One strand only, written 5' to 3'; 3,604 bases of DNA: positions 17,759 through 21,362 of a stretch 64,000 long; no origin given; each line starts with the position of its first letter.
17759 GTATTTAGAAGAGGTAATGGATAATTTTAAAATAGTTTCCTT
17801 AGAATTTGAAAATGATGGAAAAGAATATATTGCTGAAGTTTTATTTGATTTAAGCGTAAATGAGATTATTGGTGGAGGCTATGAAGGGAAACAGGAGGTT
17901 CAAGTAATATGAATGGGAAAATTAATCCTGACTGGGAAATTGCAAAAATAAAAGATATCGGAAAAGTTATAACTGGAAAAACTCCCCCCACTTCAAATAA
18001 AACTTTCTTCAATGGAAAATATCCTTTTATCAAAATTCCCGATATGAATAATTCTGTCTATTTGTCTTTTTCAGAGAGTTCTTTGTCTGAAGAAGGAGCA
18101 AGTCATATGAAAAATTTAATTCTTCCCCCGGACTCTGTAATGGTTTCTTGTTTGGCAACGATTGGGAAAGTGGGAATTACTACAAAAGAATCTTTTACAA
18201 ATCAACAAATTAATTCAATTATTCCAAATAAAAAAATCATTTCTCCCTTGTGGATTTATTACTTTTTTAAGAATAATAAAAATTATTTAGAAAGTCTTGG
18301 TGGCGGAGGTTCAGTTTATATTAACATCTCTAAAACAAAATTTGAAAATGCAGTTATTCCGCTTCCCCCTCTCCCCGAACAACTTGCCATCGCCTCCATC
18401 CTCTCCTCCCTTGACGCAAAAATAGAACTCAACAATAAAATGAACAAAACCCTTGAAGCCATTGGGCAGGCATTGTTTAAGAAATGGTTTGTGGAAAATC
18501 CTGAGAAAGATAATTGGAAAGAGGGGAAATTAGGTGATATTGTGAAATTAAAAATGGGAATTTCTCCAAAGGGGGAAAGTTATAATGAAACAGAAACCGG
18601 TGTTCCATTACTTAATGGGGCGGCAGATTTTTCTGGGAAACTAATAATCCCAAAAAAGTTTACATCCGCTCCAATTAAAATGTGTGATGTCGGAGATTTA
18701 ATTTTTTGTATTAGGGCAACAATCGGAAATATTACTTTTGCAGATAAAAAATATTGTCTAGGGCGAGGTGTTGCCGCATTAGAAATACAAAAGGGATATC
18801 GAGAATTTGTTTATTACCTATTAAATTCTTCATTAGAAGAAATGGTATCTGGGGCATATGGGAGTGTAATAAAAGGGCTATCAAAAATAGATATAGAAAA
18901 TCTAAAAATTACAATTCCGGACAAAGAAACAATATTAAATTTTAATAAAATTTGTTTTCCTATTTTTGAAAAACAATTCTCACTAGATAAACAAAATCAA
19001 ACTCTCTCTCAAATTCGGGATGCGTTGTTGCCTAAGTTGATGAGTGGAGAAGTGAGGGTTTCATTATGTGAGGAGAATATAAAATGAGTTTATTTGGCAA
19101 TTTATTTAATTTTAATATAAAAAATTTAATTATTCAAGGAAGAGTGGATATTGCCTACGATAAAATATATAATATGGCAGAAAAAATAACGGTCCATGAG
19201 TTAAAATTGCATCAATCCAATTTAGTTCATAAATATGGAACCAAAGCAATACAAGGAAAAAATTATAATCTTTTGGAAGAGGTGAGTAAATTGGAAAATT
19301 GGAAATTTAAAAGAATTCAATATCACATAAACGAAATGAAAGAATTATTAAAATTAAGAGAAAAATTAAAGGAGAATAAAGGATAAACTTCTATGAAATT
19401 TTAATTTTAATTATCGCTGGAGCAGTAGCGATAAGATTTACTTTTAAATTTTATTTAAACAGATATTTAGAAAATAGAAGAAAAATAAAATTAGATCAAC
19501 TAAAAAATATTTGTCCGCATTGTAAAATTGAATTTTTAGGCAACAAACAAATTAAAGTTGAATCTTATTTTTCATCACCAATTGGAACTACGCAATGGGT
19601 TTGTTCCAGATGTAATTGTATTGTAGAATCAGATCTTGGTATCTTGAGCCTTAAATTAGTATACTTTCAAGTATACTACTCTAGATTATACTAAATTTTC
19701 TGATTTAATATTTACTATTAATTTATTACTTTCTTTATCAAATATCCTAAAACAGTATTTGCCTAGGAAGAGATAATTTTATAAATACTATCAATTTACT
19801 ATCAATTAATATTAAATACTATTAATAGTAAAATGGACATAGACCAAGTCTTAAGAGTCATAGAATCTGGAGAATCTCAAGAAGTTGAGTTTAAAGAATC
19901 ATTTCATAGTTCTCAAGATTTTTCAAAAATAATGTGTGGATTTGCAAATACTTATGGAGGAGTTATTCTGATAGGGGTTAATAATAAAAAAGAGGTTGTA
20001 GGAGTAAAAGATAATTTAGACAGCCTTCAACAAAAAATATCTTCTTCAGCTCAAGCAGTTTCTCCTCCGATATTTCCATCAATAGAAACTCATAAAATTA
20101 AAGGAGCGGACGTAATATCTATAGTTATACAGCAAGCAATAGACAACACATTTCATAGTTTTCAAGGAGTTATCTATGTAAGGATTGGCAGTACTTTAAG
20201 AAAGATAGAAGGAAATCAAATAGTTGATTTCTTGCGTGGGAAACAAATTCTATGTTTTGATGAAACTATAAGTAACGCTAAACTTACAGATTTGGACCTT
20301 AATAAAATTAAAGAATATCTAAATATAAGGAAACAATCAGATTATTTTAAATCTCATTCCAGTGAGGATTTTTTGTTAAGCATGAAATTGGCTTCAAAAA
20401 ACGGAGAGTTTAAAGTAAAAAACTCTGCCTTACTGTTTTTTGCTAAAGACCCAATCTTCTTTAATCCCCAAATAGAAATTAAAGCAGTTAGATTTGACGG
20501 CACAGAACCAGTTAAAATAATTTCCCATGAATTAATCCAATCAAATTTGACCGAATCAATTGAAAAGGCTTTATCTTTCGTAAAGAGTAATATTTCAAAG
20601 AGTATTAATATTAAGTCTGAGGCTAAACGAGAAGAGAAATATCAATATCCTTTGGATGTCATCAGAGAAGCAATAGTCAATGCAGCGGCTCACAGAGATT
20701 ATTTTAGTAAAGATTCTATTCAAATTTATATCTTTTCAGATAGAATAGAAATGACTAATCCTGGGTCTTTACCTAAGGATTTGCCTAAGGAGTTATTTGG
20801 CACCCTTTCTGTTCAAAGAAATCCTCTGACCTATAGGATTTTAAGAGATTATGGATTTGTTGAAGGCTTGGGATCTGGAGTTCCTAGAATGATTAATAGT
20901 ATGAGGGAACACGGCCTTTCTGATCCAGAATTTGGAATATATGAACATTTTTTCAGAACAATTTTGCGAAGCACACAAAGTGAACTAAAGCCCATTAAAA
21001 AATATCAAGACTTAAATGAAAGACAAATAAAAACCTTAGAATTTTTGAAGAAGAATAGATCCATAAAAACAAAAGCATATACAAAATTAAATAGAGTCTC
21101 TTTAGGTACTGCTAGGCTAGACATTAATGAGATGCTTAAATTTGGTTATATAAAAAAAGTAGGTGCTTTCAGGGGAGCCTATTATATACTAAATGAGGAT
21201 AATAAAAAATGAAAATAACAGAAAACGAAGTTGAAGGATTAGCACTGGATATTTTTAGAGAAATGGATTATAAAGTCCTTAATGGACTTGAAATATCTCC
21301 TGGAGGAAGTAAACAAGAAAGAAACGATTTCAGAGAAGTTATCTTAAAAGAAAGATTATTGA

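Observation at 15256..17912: Overlapping four-gene block: basic repeat peptide, PIN, HEPN-like, PIN-like. Candidate multi-RNase abortive/TA module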

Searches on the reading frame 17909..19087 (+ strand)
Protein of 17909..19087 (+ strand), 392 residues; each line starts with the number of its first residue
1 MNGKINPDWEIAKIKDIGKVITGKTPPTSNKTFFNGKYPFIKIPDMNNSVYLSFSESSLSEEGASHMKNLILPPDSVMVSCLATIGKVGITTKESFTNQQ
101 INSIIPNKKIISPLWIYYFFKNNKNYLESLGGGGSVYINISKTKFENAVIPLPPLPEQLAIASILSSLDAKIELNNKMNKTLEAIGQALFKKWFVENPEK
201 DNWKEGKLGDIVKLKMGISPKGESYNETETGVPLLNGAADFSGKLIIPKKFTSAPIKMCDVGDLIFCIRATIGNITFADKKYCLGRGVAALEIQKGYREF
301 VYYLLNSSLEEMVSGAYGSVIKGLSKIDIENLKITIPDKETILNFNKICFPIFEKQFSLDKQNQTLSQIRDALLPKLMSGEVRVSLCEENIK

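Call 3: search_protein_families(library=pfam, proteins=[window:17909-19087:+], max_evalue=1)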
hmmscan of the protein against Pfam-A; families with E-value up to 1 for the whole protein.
window:17909-19087:+ (392 aa): 2 families
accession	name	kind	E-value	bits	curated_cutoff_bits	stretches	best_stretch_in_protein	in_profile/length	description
PF01420.25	Methylase_S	-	1.6e-50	172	22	2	8-183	3-167/168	Type I restriction modification DNA specificity domain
PF03293.19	Pox_RNA_pol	-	0.016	15.3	25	1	260-287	100-127/160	Poxvirus DNA-directed RNA polymerase, 18 kD subunit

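Call 4: search_protein_families(library=padloc, proteins=[window:17909-19087:+], max_evalue=1)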
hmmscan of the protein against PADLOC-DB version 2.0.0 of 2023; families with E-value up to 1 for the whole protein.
window:17909-19087:+ (392 aa): 123 families (the best 25 are shown)
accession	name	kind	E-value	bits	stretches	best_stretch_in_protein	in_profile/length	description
PDLC03068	Specificity_I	-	3.8e-87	291.1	1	8-385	3-398/403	Type I specificity subunit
PDLC03099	Specificity_I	-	3.2e-78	261.7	2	149-389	124-397/405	Type I specificity subunit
PDLC03089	Specificity_I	-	4.9e-78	261.2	3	8-195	4-195/446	Type I specificity subunit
PDLC03154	Specificity_I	-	2.4e-73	246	2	83-392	76-403/406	Type I specificity subunit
PDLC03092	Specificity_I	-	1.9e-68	229.6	2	94-384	86-397/397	Type I specificity subunit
PDLC04137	mad5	-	2.1e-59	199.7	2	8-204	2-195/392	mads_5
PDLC03168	Specificity_I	-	9.1e-57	191.5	3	8-196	4-193/459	Type I specificity subunit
PDLC03086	Specificity_I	-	3e-55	186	2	25-196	25-201/458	Type I specificity subunit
PDLC03164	Specificity_I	-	4e-54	182.5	2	201-384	222-396/409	Type I specificity subunit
PDLC03161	Specificity_I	-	2.6e-52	176.1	2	145-388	151-402/405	Type I specificity subunit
PDLC03066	Specificity_I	-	1.1e-51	174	2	3-196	9-212/441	Type I specificity subunit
PDLC03108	Specificity_I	-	1.5e-51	174.1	1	5-384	33-437/452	Type I specificity subunit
PDLC03107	Specificity_I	-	5.6e-49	165.3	2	8-200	2-194/392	Type I specificity subunit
PDLC03087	Specificity_I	-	6.5e-44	148.5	2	4-194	10-206/418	Type I specificity subunit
PDLC03138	Specificity_I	-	2.2e-43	147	2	202-382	304-483/485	Type I specificity subunit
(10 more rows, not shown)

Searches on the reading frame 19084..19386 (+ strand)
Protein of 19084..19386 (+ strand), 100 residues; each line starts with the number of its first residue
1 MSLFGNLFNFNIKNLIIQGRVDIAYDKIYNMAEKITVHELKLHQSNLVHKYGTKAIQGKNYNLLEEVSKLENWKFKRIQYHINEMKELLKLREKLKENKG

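Call 3: search_protein_families(library=pfam, proteins=[window:19084-19386:+], max_evalue=1)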
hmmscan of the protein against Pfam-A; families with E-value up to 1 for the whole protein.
window:19084-19386:+ (100 aa): 2 families
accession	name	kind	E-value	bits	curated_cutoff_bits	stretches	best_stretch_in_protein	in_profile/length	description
PF05591.17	T6SS_VipA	-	0.044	14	24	1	62-97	87-122/155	Type VI secretion system, VipA, VC_A0107 or Hcp2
PF14082.12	SduA_C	-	0.099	13.2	27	1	22-98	35-108/159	Shedu protein SduA, C-terminal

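Call 4: search_protein_families(library=padloc, proteins=[window:19084-19386:+], max_evalue=1)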
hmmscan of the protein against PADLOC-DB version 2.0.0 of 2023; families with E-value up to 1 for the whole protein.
window:19084-19386:+ (100 aa): 0 families

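Call 5: search_protein_families(library=ncbifam, proteins=[window:19084-19386:+], max_evalue=1)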
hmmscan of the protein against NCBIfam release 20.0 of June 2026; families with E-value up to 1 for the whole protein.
window:19084-19386:+ (100 aa): 1 family
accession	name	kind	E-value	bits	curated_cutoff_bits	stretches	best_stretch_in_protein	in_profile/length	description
TIGR03358.1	VI_chp_5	equivalog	0.017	14.9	97.25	1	67-97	95-125/160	type VI secretion system contractile sheath small subunit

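Call 6: search_protein_families(library=phrogs, proteins=[window:19084-19386:+], max_evalue=1)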
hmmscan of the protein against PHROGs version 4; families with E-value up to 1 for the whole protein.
window:19084-19386:+ (100 aa): 0 families

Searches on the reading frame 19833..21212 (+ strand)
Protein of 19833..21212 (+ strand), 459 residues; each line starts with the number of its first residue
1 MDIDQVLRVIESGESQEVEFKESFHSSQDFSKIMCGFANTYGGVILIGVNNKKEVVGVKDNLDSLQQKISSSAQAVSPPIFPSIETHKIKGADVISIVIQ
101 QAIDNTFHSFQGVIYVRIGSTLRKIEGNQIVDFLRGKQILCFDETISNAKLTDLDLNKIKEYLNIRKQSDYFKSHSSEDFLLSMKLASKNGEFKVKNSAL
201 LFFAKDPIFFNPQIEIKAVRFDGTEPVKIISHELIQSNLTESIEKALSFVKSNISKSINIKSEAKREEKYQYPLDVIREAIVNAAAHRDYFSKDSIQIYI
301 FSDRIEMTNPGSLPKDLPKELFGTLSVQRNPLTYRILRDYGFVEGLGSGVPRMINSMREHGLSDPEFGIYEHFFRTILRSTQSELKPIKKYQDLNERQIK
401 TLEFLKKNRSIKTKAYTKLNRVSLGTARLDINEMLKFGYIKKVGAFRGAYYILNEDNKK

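Call 3: search_protein_families(library=pfam, proteins=[window:19833-21212:+], max_evalue=1)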
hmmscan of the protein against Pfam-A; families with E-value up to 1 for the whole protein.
window:19833-21212:+ (459 aa): 4 families
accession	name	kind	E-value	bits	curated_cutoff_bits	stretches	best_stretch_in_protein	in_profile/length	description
PF04326.19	SLFN_AlbA_2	-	2.3e-24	86.6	25.3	1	14-125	1-117/118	Schlafen, AlbA_2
PF13749.12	HATPase_c_4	-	1.1e-19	70.6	26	1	295-378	3-89/89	Putative ATP-dependent DNA helicase recG C-terminal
PF08220.18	HTH_DeoR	-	0.0087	16.2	21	1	397-443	1-47/57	DeoR-like helix-turn-helix domain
PF22168.2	DIP2311-like_C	-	0.012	16.3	27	1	410-452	19-61/63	Transcriptional regulator DIP2311-like, C-terminal domain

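Call 4: search_protein_families(library=padloc, proteins=[window:19833-21212:+], max_evalue=1)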
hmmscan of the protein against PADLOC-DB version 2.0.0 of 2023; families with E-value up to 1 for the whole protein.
window:19833-21212:+ (459 aa): 4 families
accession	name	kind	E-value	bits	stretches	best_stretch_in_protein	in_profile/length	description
PDLC02394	pAgo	-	1.9e-24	83.5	1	27-386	54-442/1121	-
PDLC02402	Aga_SIR2-PNTD1-PNTD2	-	3.7e-13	46.5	1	157-321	333-491/876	Class I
PDLC02418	Aga_SIR2-Kinase-PNTD1-PNTD2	-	5.5e-09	32.8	1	232-319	282-367/756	Class I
PDLC01879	CARF3--CARF_TM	-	0.12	10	1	385-444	145-203/222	-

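Call 5: search_protein_families(library=ncbifam, proteins=[window:19833-21212:+], max_evalue=1)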
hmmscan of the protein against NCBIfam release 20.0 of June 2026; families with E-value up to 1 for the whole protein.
window:19833-21212:+ (459 aa): 3 families
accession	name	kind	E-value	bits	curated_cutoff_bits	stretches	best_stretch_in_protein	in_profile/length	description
NF010034.0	PRK13509.1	equivalog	0.004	16.6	244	1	397-444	6-53/251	HTH-type transcriptional regulator UlaR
NF050133.1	TransRegFabT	equivalog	0.013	15.8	200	1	373-443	7-76/138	fatty acid biosynthesis transcriptional regulator FabT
TIGR01884.1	cas_HTH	subfamily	0.061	12.7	60.2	1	385-455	131-200/202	CRISPR-associated CARF protein Csa3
